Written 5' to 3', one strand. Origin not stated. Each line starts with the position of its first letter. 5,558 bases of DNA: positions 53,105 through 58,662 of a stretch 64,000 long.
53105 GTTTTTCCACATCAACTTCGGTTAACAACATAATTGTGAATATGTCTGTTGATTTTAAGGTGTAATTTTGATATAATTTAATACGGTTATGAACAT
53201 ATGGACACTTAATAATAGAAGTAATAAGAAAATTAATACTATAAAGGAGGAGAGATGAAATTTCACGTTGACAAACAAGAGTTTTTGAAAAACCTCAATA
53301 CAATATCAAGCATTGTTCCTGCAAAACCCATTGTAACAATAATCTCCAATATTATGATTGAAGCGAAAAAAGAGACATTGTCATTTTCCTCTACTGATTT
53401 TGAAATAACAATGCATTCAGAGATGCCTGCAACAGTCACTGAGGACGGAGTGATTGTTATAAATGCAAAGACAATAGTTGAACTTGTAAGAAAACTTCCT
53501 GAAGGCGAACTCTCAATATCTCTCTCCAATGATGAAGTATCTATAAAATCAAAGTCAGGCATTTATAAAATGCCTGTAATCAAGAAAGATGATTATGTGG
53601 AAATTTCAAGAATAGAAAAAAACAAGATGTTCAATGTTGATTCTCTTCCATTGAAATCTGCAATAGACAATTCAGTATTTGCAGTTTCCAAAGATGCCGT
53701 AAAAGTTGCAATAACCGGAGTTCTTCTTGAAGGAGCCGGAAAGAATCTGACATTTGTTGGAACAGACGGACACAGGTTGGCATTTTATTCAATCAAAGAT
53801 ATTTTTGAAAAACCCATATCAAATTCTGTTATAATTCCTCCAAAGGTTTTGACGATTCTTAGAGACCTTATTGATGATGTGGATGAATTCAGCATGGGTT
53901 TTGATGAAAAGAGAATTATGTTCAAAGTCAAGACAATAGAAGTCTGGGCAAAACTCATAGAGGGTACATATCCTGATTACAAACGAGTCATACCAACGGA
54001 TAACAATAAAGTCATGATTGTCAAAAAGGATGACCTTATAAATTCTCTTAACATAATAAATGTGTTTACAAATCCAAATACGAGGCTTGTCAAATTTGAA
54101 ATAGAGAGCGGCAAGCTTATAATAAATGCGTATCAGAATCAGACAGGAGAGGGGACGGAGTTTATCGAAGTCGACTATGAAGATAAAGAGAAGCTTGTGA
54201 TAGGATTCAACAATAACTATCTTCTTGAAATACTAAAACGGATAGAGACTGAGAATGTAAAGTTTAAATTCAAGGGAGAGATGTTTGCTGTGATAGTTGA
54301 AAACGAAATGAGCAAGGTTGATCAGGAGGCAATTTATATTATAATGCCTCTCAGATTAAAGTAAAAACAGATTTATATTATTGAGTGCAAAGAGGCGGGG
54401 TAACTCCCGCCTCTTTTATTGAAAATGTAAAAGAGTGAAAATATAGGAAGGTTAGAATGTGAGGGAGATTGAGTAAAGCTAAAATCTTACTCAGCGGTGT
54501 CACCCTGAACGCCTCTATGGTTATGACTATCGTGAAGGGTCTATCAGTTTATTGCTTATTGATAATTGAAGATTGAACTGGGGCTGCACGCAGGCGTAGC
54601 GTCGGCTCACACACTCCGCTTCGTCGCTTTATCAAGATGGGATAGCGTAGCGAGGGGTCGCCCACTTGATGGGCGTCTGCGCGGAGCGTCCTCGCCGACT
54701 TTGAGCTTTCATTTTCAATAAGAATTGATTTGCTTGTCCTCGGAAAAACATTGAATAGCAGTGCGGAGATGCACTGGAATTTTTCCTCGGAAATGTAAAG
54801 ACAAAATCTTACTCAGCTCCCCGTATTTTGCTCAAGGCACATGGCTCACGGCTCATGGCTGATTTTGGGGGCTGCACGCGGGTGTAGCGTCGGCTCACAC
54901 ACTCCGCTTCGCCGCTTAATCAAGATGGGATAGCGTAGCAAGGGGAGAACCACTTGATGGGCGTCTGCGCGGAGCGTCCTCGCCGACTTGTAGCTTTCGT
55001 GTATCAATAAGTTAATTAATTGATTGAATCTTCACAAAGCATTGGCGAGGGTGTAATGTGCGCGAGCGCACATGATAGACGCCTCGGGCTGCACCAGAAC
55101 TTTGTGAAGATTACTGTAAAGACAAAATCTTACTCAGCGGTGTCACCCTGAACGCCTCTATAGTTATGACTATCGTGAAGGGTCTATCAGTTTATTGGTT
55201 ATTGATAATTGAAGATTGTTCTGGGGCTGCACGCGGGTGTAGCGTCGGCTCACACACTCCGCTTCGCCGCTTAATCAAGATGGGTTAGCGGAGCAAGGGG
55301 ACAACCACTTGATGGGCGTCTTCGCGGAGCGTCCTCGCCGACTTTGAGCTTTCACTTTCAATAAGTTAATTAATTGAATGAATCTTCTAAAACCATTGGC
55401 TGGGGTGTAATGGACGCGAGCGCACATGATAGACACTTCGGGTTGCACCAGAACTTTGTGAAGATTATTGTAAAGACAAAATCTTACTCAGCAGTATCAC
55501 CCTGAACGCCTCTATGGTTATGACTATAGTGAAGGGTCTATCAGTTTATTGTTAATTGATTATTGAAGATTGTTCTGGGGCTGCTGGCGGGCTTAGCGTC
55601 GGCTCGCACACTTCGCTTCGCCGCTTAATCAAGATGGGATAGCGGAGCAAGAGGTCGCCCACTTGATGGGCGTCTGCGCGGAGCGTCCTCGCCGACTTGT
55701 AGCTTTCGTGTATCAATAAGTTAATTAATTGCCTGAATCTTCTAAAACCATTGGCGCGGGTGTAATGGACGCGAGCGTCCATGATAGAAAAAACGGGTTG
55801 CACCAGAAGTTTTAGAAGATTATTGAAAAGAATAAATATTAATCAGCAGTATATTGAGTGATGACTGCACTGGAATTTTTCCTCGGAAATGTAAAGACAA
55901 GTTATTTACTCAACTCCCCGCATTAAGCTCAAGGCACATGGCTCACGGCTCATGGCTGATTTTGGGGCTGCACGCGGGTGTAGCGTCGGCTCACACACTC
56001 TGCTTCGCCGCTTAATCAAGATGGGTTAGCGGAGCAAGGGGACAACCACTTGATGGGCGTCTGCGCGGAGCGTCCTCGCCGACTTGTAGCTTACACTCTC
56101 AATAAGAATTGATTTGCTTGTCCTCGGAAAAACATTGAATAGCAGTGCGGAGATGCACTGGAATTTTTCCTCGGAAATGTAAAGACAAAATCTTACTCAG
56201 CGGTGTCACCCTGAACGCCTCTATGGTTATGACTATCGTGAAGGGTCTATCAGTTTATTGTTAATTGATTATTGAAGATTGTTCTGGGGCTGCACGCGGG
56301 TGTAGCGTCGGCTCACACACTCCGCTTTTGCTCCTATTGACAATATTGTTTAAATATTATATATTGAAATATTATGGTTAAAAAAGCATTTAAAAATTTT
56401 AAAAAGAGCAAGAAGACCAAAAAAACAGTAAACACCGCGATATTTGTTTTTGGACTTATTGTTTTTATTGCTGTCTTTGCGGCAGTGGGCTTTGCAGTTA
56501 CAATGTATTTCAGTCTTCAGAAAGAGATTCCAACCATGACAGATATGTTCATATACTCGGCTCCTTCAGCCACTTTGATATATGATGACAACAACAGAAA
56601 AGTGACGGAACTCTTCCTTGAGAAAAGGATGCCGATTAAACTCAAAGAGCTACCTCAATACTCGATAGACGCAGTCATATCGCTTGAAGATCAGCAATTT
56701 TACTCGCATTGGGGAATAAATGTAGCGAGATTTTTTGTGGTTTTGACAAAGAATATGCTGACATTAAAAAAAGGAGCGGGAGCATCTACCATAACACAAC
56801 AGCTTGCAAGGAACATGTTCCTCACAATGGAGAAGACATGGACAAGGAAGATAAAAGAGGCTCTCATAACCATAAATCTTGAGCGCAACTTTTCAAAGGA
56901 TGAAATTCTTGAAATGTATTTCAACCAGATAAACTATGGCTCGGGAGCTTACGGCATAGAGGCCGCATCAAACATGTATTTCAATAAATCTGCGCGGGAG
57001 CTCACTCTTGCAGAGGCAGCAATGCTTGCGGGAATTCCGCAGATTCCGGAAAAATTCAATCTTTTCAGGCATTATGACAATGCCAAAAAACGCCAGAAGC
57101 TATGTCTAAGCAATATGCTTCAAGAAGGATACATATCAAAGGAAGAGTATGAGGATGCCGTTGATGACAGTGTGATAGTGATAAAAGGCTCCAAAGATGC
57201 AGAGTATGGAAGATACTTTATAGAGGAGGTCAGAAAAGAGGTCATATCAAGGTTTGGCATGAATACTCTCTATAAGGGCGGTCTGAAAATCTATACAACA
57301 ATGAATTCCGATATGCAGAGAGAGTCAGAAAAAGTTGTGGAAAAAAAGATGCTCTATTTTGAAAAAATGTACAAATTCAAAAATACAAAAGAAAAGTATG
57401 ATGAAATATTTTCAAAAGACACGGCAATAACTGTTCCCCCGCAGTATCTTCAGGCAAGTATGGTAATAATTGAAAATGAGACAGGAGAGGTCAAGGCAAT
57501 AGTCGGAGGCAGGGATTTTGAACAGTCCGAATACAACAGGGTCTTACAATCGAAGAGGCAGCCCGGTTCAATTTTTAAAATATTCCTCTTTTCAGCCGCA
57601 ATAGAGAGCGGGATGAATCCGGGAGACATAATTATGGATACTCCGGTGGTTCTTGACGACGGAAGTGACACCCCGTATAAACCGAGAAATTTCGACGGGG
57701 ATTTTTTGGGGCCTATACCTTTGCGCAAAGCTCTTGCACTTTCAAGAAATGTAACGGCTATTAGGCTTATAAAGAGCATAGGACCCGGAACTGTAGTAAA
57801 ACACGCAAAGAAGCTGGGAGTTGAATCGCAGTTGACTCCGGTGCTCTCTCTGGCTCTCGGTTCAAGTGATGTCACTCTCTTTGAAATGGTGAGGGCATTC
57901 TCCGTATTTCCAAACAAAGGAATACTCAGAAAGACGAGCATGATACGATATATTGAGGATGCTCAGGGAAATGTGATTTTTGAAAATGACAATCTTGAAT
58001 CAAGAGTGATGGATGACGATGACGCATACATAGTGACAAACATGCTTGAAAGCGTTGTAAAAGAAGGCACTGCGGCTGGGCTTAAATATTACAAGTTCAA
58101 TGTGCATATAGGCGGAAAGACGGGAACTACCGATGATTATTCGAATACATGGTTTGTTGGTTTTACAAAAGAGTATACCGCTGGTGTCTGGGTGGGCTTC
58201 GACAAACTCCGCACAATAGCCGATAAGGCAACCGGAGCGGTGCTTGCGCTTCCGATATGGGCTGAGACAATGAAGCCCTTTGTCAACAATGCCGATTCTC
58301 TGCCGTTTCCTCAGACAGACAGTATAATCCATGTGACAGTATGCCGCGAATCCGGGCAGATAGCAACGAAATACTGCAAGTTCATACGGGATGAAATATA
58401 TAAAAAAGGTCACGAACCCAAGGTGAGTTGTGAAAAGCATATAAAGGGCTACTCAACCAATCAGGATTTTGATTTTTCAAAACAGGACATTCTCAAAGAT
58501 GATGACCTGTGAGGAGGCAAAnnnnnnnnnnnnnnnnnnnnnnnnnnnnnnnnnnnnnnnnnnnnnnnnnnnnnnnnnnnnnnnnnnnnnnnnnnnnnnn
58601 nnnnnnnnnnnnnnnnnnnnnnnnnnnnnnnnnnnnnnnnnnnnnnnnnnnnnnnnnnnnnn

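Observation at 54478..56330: Array of about 1.85 kb of a mosaic GC-rich repeat family directly downstream of dnaN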

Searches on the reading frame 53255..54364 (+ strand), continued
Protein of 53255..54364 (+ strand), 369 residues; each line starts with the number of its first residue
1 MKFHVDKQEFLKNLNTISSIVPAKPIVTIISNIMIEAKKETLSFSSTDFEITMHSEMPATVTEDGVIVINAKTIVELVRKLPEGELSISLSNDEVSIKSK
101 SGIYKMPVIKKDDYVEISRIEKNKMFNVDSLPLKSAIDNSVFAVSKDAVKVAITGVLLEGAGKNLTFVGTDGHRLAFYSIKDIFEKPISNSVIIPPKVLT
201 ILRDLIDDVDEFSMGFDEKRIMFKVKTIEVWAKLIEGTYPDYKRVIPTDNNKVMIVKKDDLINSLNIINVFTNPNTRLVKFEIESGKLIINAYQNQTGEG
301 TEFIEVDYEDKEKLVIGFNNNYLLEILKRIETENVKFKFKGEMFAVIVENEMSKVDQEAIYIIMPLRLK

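Call 100: find_encoding_contigs(protein=P0003, flank=10000, max_places=2)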
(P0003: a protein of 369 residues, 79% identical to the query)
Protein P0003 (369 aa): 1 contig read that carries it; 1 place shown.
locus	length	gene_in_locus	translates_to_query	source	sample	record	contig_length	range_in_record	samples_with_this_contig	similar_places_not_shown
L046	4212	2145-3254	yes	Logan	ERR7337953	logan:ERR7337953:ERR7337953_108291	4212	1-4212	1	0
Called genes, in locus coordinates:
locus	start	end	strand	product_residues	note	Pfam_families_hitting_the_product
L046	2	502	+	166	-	?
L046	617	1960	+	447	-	PF11638:DnaA_N (weak), PF00308:Bac_DnaA, PF01695:IstB_IS21, PF00004:AAA, PF01637:ATPase_2 (weak), PF13173:AAA_14 (weak), PF08299:Bac_DnaA_C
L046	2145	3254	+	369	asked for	PF00712:DNA_pol3_beta, PF02767:DNA_pol3_beta_2, PF02768:DNA_pol3_beta_3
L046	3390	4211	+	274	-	?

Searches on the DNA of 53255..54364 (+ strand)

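Call 108: search_rna_families(sources=[L018, L033, L039, L040, L041, L042, L043], threshold=gathering)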
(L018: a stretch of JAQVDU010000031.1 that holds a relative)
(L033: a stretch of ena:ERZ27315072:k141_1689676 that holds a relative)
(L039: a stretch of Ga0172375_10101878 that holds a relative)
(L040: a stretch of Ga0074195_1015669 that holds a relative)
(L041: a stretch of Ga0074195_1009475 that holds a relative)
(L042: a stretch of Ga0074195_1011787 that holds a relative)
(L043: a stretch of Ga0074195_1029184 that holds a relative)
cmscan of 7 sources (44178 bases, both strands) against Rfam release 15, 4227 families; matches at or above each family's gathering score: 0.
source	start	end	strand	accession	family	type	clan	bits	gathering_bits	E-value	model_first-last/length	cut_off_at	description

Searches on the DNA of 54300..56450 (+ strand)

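Call 7: search_rna_families(source=window, start=54300, end=56450, threshold=evalue, max_evalue=10, show_alignments=2)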
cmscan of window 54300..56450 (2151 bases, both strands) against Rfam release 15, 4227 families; matches with E-value up to 10: 4.
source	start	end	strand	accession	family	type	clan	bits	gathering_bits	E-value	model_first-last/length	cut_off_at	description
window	54371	54448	+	RF00340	SNORA36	Gene; snRNA; snoRNA; HACA-box;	CL00035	23.3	43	0.33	1-132/132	no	Small nucleolar RNA SNORA36 family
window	54383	54458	-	RF02059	STnc50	Gene; sRNA;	-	18.3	55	8.7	1-84/84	no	Salmonella enterica sRNA STnc40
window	54370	54432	+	RF03831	mir-627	Gene; miRNA;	-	17.2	86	3.3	1-87/87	no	mir-627 microRNA precursor family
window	54388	54432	+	RF00007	U12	Gene; snRNA; splicing;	CL00006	16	53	3.4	28-71/151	no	U12 minor spliceosomal RNA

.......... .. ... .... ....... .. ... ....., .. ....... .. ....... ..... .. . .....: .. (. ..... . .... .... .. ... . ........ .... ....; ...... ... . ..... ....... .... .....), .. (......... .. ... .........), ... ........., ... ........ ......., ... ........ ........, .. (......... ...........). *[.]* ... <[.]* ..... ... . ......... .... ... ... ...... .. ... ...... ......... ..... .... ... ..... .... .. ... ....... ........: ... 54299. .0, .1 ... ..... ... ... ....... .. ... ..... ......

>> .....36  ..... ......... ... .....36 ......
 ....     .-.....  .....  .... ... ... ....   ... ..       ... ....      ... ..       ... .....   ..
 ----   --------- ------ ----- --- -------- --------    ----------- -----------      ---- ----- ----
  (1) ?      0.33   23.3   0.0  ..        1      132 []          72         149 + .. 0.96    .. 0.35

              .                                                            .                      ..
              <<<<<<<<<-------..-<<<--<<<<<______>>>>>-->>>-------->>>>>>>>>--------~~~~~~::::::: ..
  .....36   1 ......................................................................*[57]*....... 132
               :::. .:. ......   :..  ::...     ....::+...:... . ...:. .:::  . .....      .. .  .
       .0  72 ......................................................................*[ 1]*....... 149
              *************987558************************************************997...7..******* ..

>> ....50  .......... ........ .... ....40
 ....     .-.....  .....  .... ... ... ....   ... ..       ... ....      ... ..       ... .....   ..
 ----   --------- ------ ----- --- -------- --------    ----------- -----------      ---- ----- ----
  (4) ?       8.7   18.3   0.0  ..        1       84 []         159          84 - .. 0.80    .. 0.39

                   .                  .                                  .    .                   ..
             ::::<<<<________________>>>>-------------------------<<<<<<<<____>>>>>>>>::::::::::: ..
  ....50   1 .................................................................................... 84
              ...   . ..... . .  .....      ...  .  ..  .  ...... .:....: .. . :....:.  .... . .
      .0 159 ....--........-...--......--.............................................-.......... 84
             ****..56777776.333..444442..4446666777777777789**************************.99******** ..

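Call 96: search_dna_similar(query=window:54478-55140:+, collection=plasmids, mode=distant, max_evalue=0.001, max_rows=10)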
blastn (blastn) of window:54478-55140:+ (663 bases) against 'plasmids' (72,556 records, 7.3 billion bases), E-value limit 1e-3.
No match.

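Call 97: search_dna_similar(query=window:54478-55140:+, collection=phages, mode=distant, max_evalue=0.001, max_rows=10)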
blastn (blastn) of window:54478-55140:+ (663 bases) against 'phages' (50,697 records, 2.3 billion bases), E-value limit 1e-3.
No match.

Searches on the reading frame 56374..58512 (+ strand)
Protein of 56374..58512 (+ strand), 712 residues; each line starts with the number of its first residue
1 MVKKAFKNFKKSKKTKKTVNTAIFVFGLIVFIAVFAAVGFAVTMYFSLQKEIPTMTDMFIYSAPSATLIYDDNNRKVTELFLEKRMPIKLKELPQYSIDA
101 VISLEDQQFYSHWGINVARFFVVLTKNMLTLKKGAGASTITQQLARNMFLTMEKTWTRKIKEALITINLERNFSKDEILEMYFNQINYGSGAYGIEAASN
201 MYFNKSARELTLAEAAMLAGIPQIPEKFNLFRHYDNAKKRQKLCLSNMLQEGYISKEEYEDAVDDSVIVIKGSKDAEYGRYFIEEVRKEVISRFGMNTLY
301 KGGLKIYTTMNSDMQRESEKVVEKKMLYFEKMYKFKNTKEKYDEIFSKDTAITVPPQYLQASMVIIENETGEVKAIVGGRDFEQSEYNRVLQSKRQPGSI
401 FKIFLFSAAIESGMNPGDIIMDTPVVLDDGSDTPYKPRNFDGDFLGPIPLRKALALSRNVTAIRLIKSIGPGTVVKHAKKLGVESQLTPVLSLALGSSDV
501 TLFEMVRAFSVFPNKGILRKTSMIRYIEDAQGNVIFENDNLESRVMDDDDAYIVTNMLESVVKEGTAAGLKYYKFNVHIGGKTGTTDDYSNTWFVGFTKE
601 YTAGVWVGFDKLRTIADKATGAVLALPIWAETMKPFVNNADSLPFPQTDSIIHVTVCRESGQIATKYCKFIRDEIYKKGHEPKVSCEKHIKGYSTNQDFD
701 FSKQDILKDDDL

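Call 23: search_protein_families(library=pfam, proteins=[window:56374-58512:+])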
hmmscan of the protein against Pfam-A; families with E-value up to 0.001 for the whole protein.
window:56374-58512:+ (712 aa): 2 families
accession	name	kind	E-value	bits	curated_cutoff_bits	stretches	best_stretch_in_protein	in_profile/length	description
PF00912.28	Transgly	-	7.2e-60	201.9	27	1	82-248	11-177/178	Transglycosylase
PF00905.27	Transpeptidase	-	6.4e-32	111.4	22.1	1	362-616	2-282/299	Penicillin binding protein transpeptidase domain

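Call 105: find_encoding_contigs(protein=window:56374-58512:+, flank=3000, max_places=4)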
Protein window:56374-58512:+ (712 aa): 1 contig read that carries it; 1 place shown.
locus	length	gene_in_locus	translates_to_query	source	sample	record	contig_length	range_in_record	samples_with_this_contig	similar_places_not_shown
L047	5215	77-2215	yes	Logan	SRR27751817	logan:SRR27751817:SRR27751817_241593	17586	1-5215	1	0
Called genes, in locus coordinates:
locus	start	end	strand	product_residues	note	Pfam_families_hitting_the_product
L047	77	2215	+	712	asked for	PF00912:Transgly, PF00905:Transpeptidase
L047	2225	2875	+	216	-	PF00691:OmpA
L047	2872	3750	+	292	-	PF02568:ThiI (faint), PF03054:tRNA_Me_trans (faint)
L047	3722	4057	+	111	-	PF18935:DUF5683 (weak)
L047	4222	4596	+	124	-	PF02527:GidB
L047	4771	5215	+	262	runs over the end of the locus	PF00142:Fer4_NifH (weak), PF01656:CbiA, PF02374:ArsA_ATPase (weak), PF06564:CBP_BcsQ, PF09140:MipZ, PF10609:ParA, PF13614:AAA_31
